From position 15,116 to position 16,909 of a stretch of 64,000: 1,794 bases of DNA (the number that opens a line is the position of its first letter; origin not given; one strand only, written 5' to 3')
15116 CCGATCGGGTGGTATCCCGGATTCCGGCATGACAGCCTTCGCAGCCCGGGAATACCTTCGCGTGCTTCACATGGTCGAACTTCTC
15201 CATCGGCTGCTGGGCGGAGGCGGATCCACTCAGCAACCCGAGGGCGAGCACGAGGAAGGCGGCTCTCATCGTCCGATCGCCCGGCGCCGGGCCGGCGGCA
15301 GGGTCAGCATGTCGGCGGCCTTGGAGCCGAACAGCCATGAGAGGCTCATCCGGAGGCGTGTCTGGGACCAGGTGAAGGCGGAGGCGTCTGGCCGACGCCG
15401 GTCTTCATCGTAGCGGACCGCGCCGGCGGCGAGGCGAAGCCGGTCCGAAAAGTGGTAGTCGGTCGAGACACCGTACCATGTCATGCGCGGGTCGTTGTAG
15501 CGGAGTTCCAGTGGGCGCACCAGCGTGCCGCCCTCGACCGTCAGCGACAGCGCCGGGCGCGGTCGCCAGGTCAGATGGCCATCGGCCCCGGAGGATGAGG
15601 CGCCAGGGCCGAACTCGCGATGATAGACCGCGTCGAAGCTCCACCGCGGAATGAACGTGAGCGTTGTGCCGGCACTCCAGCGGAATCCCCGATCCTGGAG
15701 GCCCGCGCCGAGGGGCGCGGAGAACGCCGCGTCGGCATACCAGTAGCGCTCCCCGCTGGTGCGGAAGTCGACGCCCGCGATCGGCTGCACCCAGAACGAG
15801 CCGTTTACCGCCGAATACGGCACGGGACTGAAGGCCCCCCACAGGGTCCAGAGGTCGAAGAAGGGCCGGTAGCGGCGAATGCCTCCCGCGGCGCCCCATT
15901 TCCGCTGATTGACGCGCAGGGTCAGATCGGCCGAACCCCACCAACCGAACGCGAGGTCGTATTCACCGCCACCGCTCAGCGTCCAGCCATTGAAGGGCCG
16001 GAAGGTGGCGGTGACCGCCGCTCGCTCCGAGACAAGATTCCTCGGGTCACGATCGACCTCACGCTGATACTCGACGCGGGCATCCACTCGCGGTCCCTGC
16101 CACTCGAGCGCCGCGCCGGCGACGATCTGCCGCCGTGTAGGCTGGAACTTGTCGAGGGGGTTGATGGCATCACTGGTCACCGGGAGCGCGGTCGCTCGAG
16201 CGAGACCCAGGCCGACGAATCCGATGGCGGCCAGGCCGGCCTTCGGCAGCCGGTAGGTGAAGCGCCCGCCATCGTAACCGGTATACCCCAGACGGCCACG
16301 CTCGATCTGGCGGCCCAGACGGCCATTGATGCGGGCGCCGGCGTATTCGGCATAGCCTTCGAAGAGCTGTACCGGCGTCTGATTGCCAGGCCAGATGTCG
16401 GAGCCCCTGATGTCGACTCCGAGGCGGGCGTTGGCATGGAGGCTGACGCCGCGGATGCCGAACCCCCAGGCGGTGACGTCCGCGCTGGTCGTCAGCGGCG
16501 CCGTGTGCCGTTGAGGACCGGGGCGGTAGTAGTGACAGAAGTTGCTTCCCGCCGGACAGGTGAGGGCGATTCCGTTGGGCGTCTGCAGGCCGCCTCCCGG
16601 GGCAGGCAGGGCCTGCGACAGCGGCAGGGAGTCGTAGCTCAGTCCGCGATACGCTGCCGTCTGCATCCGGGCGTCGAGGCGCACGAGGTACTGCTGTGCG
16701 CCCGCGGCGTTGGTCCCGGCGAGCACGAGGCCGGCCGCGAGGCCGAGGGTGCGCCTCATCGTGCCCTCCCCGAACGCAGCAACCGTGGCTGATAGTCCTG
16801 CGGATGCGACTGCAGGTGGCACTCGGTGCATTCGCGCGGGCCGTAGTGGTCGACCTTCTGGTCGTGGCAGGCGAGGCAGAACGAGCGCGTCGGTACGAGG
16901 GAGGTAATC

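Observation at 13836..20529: Cytochrome/beta-barrel cluster 2: lipoprotein 9-haem, NapC-like 20-haem, barrel and 16-haem genes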

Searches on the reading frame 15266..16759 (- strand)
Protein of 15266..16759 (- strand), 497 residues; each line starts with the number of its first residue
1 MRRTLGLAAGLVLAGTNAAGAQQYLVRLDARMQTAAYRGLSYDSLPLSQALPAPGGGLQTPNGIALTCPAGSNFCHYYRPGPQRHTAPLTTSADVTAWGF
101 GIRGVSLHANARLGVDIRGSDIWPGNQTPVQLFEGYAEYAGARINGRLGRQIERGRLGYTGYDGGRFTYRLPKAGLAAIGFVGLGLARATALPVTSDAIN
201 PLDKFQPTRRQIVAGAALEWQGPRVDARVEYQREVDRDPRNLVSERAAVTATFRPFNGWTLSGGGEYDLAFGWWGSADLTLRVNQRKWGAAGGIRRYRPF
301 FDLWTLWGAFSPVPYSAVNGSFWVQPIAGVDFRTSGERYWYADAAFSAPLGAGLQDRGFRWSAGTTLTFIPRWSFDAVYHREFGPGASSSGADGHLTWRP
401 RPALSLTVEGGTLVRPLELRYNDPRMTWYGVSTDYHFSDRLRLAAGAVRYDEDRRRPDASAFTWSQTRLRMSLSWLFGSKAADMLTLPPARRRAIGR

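Call 8: search_protein_families(library=pfam, proteins=[window:15266-16759:-], max_evalue=0.01)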
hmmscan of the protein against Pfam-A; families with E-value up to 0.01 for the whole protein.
window:15266-16759:- (497 aa): 0 families

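Call 9: search_protein_families(library=ncbifam, proteins=[window:15266-16759:-], max_evalue=0.01)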
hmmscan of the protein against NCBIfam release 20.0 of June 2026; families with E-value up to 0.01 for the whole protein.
window:15266-16759:- (497 aa): 0 families

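Call 11: find_homologous_proteins(query=window:15266-16759:-, max_evalue=0.001)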
Query window:15266-16759:- (497 aa): 1095 proteins with E <= 0.001 among 8000 candidates; the best 120 are listed.
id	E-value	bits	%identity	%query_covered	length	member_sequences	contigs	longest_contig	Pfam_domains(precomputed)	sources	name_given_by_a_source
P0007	0.0e+0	1091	95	100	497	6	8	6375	-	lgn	-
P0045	1.9e-256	870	76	100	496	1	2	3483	-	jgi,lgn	jgi:hypothetical protein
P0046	5.9e-221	753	67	100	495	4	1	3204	-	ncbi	-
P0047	1.5e-220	751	66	100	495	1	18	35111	-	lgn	-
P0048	2.1e-196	672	61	99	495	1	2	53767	-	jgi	jgi:hypothetical protein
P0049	3.5e-195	668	62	96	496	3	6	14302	-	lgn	-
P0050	9.8e-194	663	61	99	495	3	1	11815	-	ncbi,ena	-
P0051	1.7e-193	662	60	99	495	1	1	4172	-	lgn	-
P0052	2.0e-193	662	60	99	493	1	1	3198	-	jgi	jgi:hypothetical protein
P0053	6.5e-192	657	60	97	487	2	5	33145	-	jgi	jgi:hypothetical protein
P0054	1.1e-191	656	60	99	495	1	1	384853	-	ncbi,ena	-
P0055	1.2e-191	656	61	97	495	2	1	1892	-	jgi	-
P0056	1.3e-191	656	60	99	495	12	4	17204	-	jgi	jgi:hypothetical protein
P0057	3.3e-191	655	60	99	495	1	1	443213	-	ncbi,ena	-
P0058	5.8e-191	654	61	99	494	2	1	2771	-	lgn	-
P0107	5.7e-171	588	56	95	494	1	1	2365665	-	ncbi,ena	-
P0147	4.6e-152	526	51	96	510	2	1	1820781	-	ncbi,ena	-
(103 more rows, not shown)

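Call 13: find_encoding_contigs(protein=P0107, flank=10000, max_places=2)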
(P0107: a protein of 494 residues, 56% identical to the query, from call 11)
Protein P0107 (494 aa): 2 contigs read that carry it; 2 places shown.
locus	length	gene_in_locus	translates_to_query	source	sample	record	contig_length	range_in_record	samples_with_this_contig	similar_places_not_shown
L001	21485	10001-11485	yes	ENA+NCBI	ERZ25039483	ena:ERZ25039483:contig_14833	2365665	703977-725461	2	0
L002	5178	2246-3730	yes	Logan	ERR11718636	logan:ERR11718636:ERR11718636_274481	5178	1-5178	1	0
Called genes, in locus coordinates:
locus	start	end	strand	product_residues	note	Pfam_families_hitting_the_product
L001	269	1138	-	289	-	PF00561:Abhydrolase_1, PF12146:Hydrolase_4, PF12697:Abhydrolase_6, PF03096:Ndr (weak)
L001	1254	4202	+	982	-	PF00069:Pkinase, PF07714:PK_Tyr_Ser-Thr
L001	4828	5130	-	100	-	-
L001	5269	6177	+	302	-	PF25445:CCHC_ZFPM2 (faint)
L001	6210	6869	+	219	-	-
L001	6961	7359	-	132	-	-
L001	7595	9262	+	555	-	PF09699:Paired_CXXCH_1 (faint), PF14522:Cytochrome_C7 (faint), PF14537:Cytochrom_c3_2 (faint), PF22113:Mtrc-MtrF_II-IV_dom (faint), PF13435:Cytochrome_C554 (weak)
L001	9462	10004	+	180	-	-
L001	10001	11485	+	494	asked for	-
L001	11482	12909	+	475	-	PF14522:Cytochrome_C7 (faint), PF09699:Paired_CXXCH_1 (faint)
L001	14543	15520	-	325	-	PF01145:Band_7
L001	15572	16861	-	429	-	PF03916:NrfD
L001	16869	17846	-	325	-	PF13183:Fer4_8 (faint), PF00037:Fer4 (faint), PF13247:Fer4_11, PF12797:Fer4_2 (weak), PF12838:Fer4_7 (weak), PF13187:Fer4_9 (weak), PF13237:Fer4_10, PF13247:Fer4_11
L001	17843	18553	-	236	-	PF22113:Mtrc-MtrF_II-IV_dom (weak), PF14522:Cytochrome_C7 (faint), PF09699:Paired_CXXCH_1 (faint)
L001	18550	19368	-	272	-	PF14522:Cytochrome_C7 (faint)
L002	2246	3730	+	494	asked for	-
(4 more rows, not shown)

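Call 14: find_encoding_contigs(protein=P0147, flank=10000, max_places=2)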
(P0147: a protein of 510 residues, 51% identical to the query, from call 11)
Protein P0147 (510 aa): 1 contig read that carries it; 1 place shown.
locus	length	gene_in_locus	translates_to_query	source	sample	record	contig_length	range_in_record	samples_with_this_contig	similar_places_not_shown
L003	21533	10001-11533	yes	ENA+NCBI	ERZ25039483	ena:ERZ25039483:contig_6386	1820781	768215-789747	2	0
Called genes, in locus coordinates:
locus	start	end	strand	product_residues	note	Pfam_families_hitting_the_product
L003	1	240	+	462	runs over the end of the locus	PF02874:ATP-synt_ab_N (weak), PF00006:ATP-synt_ab, PF22919:ATP-synt_VA_C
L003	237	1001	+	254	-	PF01813:ATP-synt_D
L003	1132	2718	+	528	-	PF14522:Cytochrome_C7 (faint), PF14537:Cytochrom_c3_2 (faint), PF22113:Mtrc-MtrF_II-IV_dom (faint), PF09699:Paired_CXXCH_1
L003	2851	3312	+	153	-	-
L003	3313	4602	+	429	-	PF00033:Cytochrome_B, PF13631:Cytochrom_B_N_2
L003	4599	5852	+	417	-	PF09699:Paired_CXXCH_1 (faint), PF14522:Cytochrome_C7 (faint), PF14537:Cytochrom_c3_2 (faint)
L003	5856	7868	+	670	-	PF03264:Cytochrom_NNT, PF02085:Cytochrom_CIII (faint), PF14537:Cytochrom_c3_2 (faint), PF22113:Mtrc-MtrF_II-IV_dom, PF14522:Cytochrome_C7 (weak)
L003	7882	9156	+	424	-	PF02085:Cytochrom_CIII (faint), PF03264:Cytochrom_NNT (faint), PF09699:Paired_CXXCH_1 (faint), PF14522:Cytochrome_C7 (faint), PF14537:Cytochrom_c3_2 (faint), PF22113:Mtrc-MtrF_II-IV_dom (faint)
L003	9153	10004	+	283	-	PF01292:Ni_hydr_CYTB (weak)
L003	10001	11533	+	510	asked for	-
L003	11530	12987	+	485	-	PF14522:Cytochrome_C7 (faint), PF22113:Mtrc-MtrF_II-IV_dom (faint), PF09699:Paired_CXXCH_1 (weak)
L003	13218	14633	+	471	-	PF07992:Pyr_redox_2 (weak)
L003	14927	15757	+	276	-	-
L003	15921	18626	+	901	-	PF00270:DEAD, PF04851:ResIII, PF22590:Cas3-like_C_2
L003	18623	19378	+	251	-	-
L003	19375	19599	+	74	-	-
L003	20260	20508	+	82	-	-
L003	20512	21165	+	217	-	PF09609:Cas_GSU0054 (weak)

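Call 22: find_related_loci(query=A1, collection=genome_contigs, flank=10000)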
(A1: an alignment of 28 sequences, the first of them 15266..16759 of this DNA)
Query A1 (497 aa) in genome_contigs; peptide patterns used: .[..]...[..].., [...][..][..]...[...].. (x = any residue, [..] = any of these).
495 stretches matched a pattern; 443 encode a relative of the query (tblastn E <= 1e-3); the best 80 are kept; 80 distinct loci.
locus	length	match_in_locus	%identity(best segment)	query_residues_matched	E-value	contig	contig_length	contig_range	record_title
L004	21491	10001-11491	97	1-497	0e+0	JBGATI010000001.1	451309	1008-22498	MAG: Gemmatimonadales bacterium isolate MAG_AAO_H10.65 AAOH10-65_opera_contig_64, whole genome shotgun sequence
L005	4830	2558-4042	69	1-497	0e+0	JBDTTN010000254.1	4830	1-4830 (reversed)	MAG: Gemmatimonadota bacterium isolate cluster3_bin.297 NODE_101541_length_4830_cov_5.346178, whole genome shotgun seque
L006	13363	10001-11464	59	1-490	0e+0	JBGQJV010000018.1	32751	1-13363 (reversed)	MAG: Gemmatimonadota bacterium isolate OBJ2_061818_070_14 k141_1697832_length_32751_cov_36.9853, whole genome shotgun se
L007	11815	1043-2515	61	1-493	0e+0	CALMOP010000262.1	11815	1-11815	MAG TPA_asm: uncultured Gemmatimonadetes bacterium isolate ERR2868530_bin.22_CONCOCT_v1.1_MAG genome assembly, contig: E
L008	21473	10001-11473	60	1-493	0e+0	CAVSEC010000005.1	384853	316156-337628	MAG: uncultured Gemmatimonadales bacterium isolate MFD02134.bin.2.180 genome assembly, contig: contig_19100, whole genom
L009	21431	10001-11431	61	19-497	0e+0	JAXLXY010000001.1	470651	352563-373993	MAG: Gemmatimonadales bacterium isolate STL-GEM4 C1.156.fa-1, whole genome shotgun sequence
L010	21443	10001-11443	60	11-493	0e+0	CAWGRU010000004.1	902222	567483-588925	MAG: uncultured Gemmatimonadales bacterium isolate MFD05942.bin.1.100 genome assembly, contig: contig_25500, whole genom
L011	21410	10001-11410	61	21-493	0e+0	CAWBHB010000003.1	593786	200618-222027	MAG: uncultured Gemmatimonadales bacterium isolate MFD06229.bin.2.149 genome assembly, contig: contig_15116, whole genom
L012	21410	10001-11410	60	21-493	0e+0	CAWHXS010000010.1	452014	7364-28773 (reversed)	MAG: uncultured Gemmatimonadales bacterium isolate MFD02242.bin.2.15 genome assembly, contig: contig_53772, whole genome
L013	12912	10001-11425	60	21-497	0e+0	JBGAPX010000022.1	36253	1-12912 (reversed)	MAG: Gemmatimonadales bacterium isolate MAG_MBR_H10.8 MBRH10-8_opera_contig_4194, whole genome shotgun sequence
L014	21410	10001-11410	60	21-493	0e+0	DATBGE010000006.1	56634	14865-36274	MAG TPA_asm: Gemmatimonadales bacterium isolate SMAG_U3829 k141_1973327, whole genome shotgun sequence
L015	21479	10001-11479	58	3-497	0e+0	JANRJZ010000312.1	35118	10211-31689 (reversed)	MAG: Gemmatimonadota bacterium isolate bins.22 k141_452230, whole genome shotgun sequence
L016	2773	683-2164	57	2-497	0e+0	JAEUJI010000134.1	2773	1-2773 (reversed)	MAG: Gemmatimonadetes bacterium isolate new MAG-65 k141_964868, whole genome shotgun sequence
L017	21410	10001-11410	60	22-493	0e+0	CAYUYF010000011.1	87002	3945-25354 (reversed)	MAG TPA_asm: uncultured Gemmatimonadaceae bacterium isolate binchicken_co245_78 genome assembly, contig: NODE_143_length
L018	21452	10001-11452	59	7-490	0e+0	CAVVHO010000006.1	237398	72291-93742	MAG: uncultured Gemmatimonadales bacterium isolate MFD02242.bin.1.342 genome assembly, contig: contig_43601, whole genom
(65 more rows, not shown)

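Call 34: predict_structure(alignment_id=A1)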
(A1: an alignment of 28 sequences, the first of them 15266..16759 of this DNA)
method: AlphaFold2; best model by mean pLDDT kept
length: 497 residues; sequences in the alignment: 28
mean_pLDDT: 77.8   pTM: 0.69
mean pLDDT of the five models: 77.8, 76.0, 73.3, 72.0, 71.6
residues with pLDDT >= 90: 183; 70-90: 175; 50-70: 71; < 50: 68
segments of 3 or more residues with pLDDT < 50: 13-20, 189-205, 302-311, 347-352, 457-459, 481-497
pLDDT, mean of each block of 10 residues (from residue 1): 53 48 76 74 88 81 83 84 76 80 82 71 55 86 91 83 93 93 73 41 53 92 94 73 82 95 93 91 96 89 41 82 94 95 57 69 91 92 78 95 94 69 79 90 92 60 76 77 41 30
secondary structure, 60 per line:
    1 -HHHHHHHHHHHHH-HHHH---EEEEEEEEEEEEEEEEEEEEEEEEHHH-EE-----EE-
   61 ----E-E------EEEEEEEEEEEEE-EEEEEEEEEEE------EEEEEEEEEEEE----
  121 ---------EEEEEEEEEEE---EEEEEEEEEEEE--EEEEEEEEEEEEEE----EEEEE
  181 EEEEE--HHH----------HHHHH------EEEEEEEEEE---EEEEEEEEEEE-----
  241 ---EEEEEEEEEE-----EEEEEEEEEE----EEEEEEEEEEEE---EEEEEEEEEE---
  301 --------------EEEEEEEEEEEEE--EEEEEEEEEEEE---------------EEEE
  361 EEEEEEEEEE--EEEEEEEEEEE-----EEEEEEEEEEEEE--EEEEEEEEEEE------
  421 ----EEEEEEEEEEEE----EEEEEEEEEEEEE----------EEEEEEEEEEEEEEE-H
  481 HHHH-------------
elements in order: H2-14 H16-19 E23-46 E74-86 E88-98 E105-116 E130-140 E144-155 E158-171 E176-185 H201-205 E212-221 E225-235 E244-253 E259-268 E273-284 E288-297 E315-327 E330-341 E357-370 E373-383 E389-401 E404-414 E425-436 E441-453 E464-478 H480-484

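Call 37: fold_search(model_id=the predicted structure, library=pdb)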
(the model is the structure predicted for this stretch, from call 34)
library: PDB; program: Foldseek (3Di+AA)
matches with E <= 10: 951; with E <= 0.001: 346
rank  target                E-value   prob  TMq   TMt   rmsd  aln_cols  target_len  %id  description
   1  8jto                  4.2e-10  1.00  0.23  0.32  18.3       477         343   11  Outer membrane porin of Burkholderia pseudomallei (BpsOmp38) in complex with ceftazidime (released 2024-06-26)
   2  9fy9_D                2.9e-09  1.00  0.49  0.37   8.9       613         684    9  Cryo-EM structure of the type 1 chaperone-usher pilus FimD-tip complex (FimDHGFC) - Conformer 1 (released 2025-06-04)
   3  8wv0_B                5.0e-09  1.00  0.28  0.40  15.1       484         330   12  Outer membrane porin of Burkholderia pseudomallei (BpsOmp38) (released 2024-10-30)
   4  5ldt_A                6.4e-09  1.00  0.37  0.44  11.4       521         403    9  Crystal Structures of MOMP from Campylobacter jejuni (released 2016-10-26)
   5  3rfz_E                1.1e-08  1.00  0.34  0.25  18.8       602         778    8  Crystal structure of the FimD usher bound to its cognate FimC:FimH substrate (released 2011-06-01)
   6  3rbh_D                2.8e-08  1.00  0.34  0.39  12.9       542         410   10  Structure of alginate export protein AlgE from Pseudomonas aeruginosa (released 2011-07-27)
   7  3rfz_B                3.0e-08  1.00  0.34  0.24  16.0       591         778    8  Crystal structure of the FimD usher bound to its cognate FimC:FimH substrate (released 2011-06-01)
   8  8bys_A                3.5e-08  1.00  0.28  0.39  16.7       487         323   14  Outer membrane attachment porin OmpM1 from Veillonella parvula, native (released 2023-11-08)
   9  8wv0_A                3.9e-08  1.00  0.29  0.41  14.2       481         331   12  Outer membrane porin of Burkholderia pseudomallei (BpsOmp38) (released 2024-10-30)
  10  8bys_B                6.3e-08  1.00  0.28  0.39  16.9       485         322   14  Outer membrane attachment porin OmpM1 from Veillonella parvula, native (released 2023-11-08)
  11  5ldv                  6.6e-08  1.00  0.34  0.39  15.2       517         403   11  Crystal Structures of MOMP from Campylobacter jejuni (released 2016-10-26)
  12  3rbh_C                7.0e-08  1.00  0.34  0.39  13.7       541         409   10  Structure of alginate export protein AlgE from Pseudomonas aeruginosa (released 2011-07-27)
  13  3wi5                  7.0e-08  1.00  0.26  0.35  12.5       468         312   11  Crystal structure of the Loop 7 mutant PorB from Neisseria meningitidis serogroup B (released 2014-01-01)
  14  7vtz                  7.3e-08  1.00  0.38  0.43  12.8       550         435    8  Chitoporin from Escherichia coli (released 2022-11-09)
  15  8bym_A                7.7e-08  1.00  0.28  0.39  16.2       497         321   12  Outer membrane attachment porin OmpM1 from Veillonella parvula (released 2023-11-08)
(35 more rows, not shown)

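Call 55: search_protein_families(library=pfam, proteins=[L003:5856-7868:+, L003:7882-9156:+, L003:4599-5852:+, L003:1132-2718:+, L003:2851-3312:+], max_evalue=0.001)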
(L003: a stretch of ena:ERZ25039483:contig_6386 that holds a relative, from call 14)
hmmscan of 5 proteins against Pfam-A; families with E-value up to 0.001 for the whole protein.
L003:5856-7868:+ (670 aa): 6 families
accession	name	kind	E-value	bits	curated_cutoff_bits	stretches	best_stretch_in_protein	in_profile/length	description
PF14537.11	Cytochrom_c3_2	-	4.4e-20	72.4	25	1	456-519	24-79/79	Cytochrome c3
PF14522.11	Cytochrome_C7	-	5.7e-19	68.2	24.8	2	285-354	12-66/67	Cytochrome c7 and related cytochrome c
PF02085.21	Cytochrom_CIII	-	2.2e-12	47.6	22.9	1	158-240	21-101/101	Class III cytochrome C family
PF03264.19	Cytochrom_NNT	-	2.2e-10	41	24.1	1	15-101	10-102/174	NapC/NirT cytochrome c family, N-terminal region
PF22113.1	Mtrc-MtrF_II-IV_dom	-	5.8e-10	39.4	30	1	216-356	8-165/176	Outer membrane cytochrome MtrC/MtrF-like, domains II/IV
PF09699.15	Paired_CXXCH_1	-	0.00027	21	20.6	0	325-354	8-36/41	Doubled CXXCH motif (Paired_CXXCH_1)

L003:7882-9156:+ (424 aa): 6 families
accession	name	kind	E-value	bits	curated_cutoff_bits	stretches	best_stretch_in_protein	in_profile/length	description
PF14522.11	Cytochrome_C7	-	7.9e-17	61.3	24.8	2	89-158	7-67/67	Cytochrome c7 and related cytochrome c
PF09699.15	Paired_CXXCH_1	-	1.1e-15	57.5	20.6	1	198-236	5-38/41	Doubled CXXCH motif (Paired_CXXCH_1)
PF14537.11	Cytochrom_c3_2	-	7.3e-15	55.6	25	0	24-101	19-79/79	Cytochrome c3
PF22113.1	Mtrc-MtrF_II-IV_dom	-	3.9e-10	40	30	0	96-275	9-169/176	Outer membrane cytochrome MtrC/MtrF-like, domains II/IV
PF03264.19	Cytochrom_NNT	-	1.3e-09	38.4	24.1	1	285-329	34-77/174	NapC/NirT cytochrome c family, N-terminal region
PF02085.21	Cytochrom_CIII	-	2.3e-08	34.8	22.9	1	59-138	18-91/101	Class III cytochrome C family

L003:4599-5852:+ (417 aa): 3 families
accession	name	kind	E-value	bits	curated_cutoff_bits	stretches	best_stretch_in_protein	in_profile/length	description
PF09699.15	Paired_CXXCH_1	-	6.8e-14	51.7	20.6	1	258-288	7-39/41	Doubled CXXCH motif (Paired_CXXCH_1)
PF14537.11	Cytochrom_c3_2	-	9.8e-11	42.4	25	1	133-236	2-78/79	Cytochrome c3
PF14522.11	Cytochrome_C7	-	1.5e-10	41.2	24.8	1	36-102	12-67/67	Cytochrome c7 and related cytochrome c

L003:1132-2718:+ (528 aa): 5 families
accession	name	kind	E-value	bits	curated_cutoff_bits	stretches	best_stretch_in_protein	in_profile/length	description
PF14522.11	Cytochrome_C7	-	9.2e-10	38.7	24.8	0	116-194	12-67/67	Cytochrome c7 and related cytochrome c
PF09699.15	Paired_CXXCH_1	-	1.5e-08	34.6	20.6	1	222-256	9-38/41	Doubled CXXCH motif (Paired_CXXCH_1)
PF14537.11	Cytochrom_c3_2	-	1.6e-07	32.1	25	1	181-255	21-79/79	Cytochrome c3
PF22113.1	Mtrc-MtrF_II-IV_dom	-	5.1e-06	26.6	30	0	153-231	83-168/176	Outer membrane cytochrome MtrC/MtrF-like, domains II/IV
PF13435.11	Cytochrome_C554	-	0.00019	22.8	20.8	1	54-125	1-84/84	Cytochrome c554 and c-prime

L003:2851-3312:+ (153 aa): 0 families
